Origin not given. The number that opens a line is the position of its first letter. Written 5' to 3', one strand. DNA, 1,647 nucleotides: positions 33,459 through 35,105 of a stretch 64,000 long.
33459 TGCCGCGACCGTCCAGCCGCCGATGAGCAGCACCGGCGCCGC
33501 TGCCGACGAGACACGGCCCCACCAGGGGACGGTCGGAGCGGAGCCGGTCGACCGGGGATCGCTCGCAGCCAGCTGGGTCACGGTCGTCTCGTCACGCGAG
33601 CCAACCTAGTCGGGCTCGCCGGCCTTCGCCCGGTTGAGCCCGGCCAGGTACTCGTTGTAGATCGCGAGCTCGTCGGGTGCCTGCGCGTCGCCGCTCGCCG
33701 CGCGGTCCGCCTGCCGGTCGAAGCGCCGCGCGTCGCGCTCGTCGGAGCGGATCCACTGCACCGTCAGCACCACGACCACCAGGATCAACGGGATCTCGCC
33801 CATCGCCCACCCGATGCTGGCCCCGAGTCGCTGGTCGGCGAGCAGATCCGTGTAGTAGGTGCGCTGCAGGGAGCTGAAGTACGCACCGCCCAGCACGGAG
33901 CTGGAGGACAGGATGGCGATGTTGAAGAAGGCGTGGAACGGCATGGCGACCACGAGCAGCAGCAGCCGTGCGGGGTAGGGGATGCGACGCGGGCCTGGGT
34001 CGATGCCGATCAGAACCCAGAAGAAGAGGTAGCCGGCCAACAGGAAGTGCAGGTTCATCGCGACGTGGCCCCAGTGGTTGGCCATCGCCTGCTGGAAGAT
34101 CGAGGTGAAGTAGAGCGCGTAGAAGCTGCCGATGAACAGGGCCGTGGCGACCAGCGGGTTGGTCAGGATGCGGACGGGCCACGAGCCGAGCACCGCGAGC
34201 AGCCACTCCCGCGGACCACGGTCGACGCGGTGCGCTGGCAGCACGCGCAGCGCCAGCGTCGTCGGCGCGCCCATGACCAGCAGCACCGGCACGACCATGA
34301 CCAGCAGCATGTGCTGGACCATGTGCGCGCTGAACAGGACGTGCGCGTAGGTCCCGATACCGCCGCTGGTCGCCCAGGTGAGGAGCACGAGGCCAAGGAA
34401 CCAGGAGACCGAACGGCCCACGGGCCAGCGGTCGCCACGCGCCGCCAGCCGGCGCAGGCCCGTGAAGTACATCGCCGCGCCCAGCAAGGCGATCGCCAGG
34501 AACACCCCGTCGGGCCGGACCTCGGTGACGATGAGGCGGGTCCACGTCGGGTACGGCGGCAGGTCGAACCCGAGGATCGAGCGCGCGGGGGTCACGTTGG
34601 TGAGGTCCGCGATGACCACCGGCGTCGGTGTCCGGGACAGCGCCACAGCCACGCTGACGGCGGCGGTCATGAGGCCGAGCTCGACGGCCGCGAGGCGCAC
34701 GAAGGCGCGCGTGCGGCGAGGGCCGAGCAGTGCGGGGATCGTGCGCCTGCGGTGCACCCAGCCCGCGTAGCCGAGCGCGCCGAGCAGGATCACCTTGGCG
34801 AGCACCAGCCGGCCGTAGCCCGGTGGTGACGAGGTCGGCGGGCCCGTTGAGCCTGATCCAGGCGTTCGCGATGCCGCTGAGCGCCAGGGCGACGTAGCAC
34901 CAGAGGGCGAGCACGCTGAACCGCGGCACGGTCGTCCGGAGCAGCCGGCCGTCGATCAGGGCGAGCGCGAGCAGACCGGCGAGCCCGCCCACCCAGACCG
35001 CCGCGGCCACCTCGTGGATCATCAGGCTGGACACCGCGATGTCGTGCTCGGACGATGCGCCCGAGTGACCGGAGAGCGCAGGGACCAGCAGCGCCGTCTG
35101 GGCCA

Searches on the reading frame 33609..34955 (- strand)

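Call 19: search_protein_families(library=pfam, proteins=[window:33609-34955:-], max_evalue=0.001)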
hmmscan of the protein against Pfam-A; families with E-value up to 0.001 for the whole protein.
window:33609-34955:- (449 aa): 2 families
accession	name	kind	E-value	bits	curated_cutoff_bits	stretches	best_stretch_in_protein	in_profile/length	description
PF09678.15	Caa3_CtaG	-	1.3e-88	296.8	27.7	1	161-404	1-237/237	Cytochrome c oxidase caa3 assembly factor (Caa3_CtaG)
PF05425.18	CopD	-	1.3e-10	42.1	32.1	1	45-106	39-105/105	Copper resistance protein D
